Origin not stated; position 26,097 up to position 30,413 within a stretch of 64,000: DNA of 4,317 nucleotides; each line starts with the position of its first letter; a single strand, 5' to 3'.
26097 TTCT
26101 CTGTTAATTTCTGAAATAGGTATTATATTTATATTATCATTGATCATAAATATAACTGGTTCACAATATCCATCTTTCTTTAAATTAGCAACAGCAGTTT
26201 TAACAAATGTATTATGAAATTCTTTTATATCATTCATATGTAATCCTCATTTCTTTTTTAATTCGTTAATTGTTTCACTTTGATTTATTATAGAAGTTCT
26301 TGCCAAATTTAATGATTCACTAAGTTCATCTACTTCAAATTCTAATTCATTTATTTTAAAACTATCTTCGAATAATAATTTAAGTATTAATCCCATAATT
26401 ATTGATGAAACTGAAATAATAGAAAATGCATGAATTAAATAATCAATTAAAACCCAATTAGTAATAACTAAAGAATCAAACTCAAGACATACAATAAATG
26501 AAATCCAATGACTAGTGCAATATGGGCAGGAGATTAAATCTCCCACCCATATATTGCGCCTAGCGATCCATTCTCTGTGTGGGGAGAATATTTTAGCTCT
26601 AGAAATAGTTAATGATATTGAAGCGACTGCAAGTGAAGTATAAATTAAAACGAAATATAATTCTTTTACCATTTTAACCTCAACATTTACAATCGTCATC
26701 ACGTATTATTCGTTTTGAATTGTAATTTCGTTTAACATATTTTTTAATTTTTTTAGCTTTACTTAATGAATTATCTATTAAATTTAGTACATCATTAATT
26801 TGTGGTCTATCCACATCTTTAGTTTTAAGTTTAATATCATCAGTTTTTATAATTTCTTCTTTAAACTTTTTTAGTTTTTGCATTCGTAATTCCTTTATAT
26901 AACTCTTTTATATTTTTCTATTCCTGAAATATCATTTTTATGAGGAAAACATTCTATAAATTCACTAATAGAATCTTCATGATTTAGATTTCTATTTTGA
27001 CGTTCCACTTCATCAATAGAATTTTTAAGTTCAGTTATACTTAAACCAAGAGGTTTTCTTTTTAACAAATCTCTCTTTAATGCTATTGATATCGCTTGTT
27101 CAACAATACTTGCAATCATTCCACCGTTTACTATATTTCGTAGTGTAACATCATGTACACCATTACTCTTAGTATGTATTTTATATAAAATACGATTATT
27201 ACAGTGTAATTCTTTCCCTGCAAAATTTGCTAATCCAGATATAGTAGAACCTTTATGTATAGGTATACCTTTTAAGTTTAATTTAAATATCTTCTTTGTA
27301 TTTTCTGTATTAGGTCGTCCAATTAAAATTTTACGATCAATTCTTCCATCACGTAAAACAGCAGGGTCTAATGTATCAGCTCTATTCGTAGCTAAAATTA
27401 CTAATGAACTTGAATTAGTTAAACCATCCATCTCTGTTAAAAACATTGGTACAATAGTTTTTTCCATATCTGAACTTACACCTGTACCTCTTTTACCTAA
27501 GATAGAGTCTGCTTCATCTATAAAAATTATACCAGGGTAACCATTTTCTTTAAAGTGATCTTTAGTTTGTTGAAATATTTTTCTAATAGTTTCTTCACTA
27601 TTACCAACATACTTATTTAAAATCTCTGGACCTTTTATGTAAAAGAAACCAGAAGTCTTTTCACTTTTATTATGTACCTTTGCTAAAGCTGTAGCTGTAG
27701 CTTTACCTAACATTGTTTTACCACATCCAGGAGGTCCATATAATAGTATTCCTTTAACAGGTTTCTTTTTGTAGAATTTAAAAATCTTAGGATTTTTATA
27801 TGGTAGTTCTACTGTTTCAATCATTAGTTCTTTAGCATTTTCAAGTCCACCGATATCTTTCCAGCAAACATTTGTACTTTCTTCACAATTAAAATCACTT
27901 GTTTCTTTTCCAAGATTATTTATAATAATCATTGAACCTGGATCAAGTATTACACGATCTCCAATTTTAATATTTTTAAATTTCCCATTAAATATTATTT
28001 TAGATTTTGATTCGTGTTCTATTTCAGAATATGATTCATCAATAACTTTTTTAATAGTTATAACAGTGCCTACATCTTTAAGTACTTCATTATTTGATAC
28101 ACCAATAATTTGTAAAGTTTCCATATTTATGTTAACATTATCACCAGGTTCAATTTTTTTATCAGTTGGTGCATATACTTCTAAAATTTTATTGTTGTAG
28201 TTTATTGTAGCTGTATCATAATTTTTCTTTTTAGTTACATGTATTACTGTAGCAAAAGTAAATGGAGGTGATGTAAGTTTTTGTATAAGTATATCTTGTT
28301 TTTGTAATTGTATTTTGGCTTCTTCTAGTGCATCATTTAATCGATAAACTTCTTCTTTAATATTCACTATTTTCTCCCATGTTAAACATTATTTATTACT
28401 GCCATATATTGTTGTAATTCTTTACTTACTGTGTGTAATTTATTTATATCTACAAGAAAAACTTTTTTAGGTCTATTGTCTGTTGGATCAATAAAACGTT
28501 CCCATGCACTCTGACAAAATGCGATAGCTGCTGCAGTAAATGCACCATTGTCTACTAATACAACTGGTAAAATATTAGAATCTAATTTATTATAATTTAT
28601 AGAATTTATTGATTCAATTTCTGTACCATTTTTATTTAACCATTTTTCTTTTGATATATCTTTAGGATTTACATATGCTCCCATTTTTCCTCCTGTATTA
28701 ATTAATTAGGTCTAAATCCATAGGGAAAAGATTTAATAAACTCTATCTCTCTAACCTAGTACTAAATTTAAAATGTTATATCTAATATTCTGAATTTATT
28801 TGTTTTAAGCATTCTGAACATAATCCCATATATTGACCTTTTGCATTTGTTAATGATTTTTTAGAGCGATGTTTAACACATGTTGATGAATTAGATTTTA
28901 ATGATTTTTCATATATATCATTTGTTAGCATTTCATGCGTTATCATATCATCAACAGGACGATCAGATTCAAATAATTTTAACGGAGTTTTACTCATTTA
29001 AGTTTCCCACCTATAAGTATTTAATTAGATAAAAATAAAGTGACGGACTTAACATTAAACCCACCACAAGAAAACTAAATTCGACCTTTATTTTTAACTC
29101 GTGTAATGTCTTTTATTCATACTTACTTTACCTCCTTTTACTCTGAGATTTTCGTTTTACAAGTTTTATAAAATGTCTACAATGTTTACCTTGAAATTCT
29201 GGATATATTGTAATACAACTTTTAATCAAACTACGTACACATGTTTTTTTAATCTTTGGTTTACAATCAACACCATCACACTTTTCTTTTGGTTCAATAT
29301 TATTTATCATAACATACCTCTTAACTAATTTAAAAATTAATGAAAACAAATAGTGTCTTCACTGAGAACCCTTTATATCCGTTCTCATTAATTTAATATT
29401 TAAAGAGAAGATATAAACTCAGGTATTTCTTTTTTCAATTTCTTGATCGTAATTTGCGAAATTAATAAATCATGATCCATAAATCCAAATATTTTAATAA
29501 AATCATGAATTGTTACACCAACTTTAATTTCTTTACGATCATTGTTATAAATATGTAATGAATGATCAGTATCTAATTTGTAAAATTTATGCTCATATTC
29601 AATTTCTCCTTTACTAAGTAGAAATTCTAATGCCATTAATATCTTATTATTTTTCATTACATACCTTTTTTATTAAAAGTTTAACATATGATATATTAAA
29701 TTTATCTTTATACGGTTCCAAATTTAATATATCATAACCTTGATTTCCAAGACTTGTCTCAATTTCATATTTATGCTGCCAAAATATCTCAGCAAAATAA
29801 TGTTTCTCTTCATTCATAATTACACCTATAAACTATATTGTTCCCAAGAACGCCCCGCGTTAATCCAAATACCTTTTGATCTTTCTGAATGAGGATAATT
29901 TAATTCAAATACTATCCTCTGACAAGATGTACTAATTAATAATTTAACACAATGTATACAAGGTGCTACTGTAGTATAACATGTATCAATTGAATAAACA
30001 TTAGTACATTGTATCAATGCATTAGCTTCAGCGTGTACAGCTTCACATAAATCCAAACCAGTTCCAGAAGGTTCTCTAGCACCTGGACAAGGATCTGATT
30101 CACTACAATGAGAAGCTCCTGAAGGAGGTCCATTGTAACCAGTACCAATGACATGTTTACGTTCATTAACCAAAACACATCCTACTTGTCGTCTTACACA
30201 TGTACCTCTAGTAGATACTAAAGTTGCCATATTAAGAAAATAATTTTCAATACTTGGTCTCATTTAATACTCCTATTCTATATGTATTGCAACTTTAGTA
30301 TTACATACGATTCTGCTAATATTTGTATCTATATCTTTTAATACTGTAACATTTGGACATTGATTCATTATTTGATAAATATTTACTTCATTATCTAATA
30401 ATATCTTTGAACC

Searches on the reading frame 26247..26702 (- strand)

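Call 21: search_protein_families(library=phrogs, proteins=[window:26247-26702:-], max_evalue=0.01)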
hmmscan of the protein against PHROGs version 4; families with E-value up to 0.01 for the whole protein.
window:26247-26702:- (151 aa): 1 family
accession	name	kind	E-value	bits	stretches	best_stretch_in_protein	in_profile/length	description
phrog_781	-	unknown function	2.1e-10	41.1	1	9-96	30-127/152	-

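Call 107: search_protein_families(library=ncbifam, proteins=[window:26247-26702:-], max_evalue=0.05)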
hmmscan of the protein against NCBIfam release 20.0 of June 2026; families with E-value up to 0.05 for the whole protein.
window:26247-26702:- (151 aa): 0 families

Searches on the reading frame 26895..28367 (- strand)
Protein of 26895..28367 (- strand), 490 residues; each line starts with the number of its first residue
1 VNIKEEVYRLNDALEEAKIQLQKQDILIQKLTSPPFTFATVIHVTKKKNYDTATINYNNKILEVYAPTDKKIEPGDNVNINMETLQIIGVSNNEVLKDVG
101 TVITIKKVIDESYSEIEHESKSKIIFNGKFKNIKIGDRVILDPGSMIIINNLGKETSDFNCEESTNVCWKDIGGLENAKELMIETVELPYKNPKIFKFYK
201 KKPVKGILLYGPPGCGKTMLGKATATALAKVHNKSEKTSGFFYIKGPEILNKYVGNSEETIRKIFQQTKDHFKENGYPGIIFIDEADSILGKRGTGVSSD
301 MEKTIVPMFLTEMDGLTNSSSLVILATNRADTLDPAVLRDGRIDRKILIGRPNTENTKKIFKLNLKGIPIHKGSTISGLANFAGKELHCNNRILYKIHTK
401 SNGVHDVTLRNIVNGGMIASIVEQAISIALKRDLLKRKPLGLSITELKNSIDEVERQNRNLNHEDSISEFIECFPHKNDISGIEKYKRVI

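Call 10: search_protein_families(library=pfam, proteins=[window:26895-28367:-], max_evalue=0.01)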
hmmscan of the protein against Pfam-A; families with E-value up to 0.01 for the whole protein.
window:26895-28367:- (490 aa): 9 families
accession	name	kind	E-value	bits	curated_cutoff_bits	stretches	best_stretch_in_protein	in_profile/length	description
PF00004.35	AAA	-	2.2e-36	125.6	21.2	1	207-350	1-130/131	ATPase family associated with various cellular activities (AAA)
PF00910.28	RNA_helicase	-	3.1e-05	24.8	21.5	1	207-268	1-62/105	RNA helicase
PF13401.12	AAA_22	-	0.00018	22.3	27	1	207-293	8-97/130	AAA domain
PF01637.24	ATPase_2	-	0.00061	20.1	33.2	1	196-275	12-85/225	ATPase domain predominantly from Archaea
PF01078.27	Mg_chelatase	-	0.0016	18.3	20.3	1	207-234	25-52/207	Magnesium chelatase, subunit ChlI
PF24883.2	NPHP3_N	-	0.0025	18.5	24.8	1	206-247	24-62/164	Nephrocystin 3, N-terminal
PF07724.20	AAA_2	-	0.0025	18.3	27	1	203-315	2-109/166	AAA domain (Cdc48 subfamily)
PF07728.20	AAA_5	-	0.0058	17.1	22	0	207-229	2-24/139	AAA domain (dynein-related subfamily)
PF13173.12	AAA_14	-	0.007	16.8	27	0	207-289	5-74/129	AAA domain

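Call 21: search_protein_families(library=phrogs, proteins=[window:26895-28367:-], max_evalue=0.01)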
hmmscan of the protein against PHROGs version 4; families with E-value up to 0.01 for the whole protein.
window:26895-28367:- (490 aa): 16 families
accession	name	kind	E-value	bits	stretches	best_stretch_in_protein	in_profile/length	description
phrog_30773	-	unknown function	3.8e-40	138.9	1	151-375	144-357/666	-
phrog_3757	-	unknown function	8.6e-34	118.5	1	178-381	100-286/367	-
phrog_10401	-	other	2.5e-28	100.2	1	201-365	457-600/667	ATPase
phrog_9172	-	unknown function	6.4e-21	75.8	1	200-363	103-256/509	-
phrog_8638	-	unknown function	1.3e-20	74.5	1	169-366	273-453/568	-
phrog_7485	-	unknown function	9.6e-14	52.1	1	206-362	229-372/430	-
phrog_10440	-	unknown function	8.5e-08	32.1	1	203-367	230-369/483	-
phrog_168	-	DNA, RNA and nucleotide metabolism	9.1e-06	26.6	1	195-393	33-203/314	clamp loader of DNA polymerase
phrog_4871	-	other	9.1e-06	25.4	1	198-360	207-363/764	ATP-dependent protease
phrog_5846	-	DNA, RNA and nucleotide metabolism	3.6e-05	24.2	1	204-289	38-106/380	clamp loader of DNA polymerase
phrog_4339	-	unknown function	6.5e-05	23.2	1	169-334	288-416/552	-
phrog_11838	-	DNA, RNA and nucleotide metabolism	7.6e-05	23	1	202-301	40-122/420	clamp loader of DNA polymerase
phrog_50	-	DNA, RNA and nucleotide metabolism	0.0001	22.5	1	198-238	362-398/570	DnaC-like helicase loader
phrog_3277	-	DNA, RNA and nucleotide metabolism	0.00014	22.7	1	197-285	3-86/168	DnaC-like helicase loader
phrog_15585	-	unknown function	0.0049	16.2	1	160-230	312-375/793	-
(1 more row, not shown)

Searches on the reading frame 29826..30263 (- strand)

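Call 21: search_protein_families(library=phrogs, proteins=[window:29826-30263:-], max_evalue=0.01)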
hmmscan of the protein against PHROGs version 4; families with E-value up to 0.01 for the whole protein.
window:29826-30263:- (145 aa): 7 families
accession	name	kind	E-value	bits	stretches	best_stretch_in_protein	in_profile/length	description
phrog_174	-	DNA, RNA and nucleotide metabolism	9.1e-35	122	1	1-135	112-237/384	dCMP deaminase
phrog_2369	-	DNA, RNA and nucleotide metabolism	3.1e-26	93.7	1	1-127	1-131/195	dCMP deaminase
phrog_20806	-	DNA, RNA and nucleotide metabolism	7e-07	30.5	1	69-118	10-60/97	deoxycytidinylate deaminase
phrog_20648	-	DNA, RNA and nucleotide metabolism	8.1e-07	29.5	1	13-127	14-125/311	dCMP deaminase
phrog_9198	-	unknown function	2.3e-06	27.6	1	3-50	249-296/531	-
phrog_18355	-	DNA, RNA and nucleotide metabolism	3.5e-06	28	1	75-119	2-47/52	deoxycytidinylate deaminase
phrog_8118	-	unknown function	3.5e-05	23.7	0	74-130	476-536/577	-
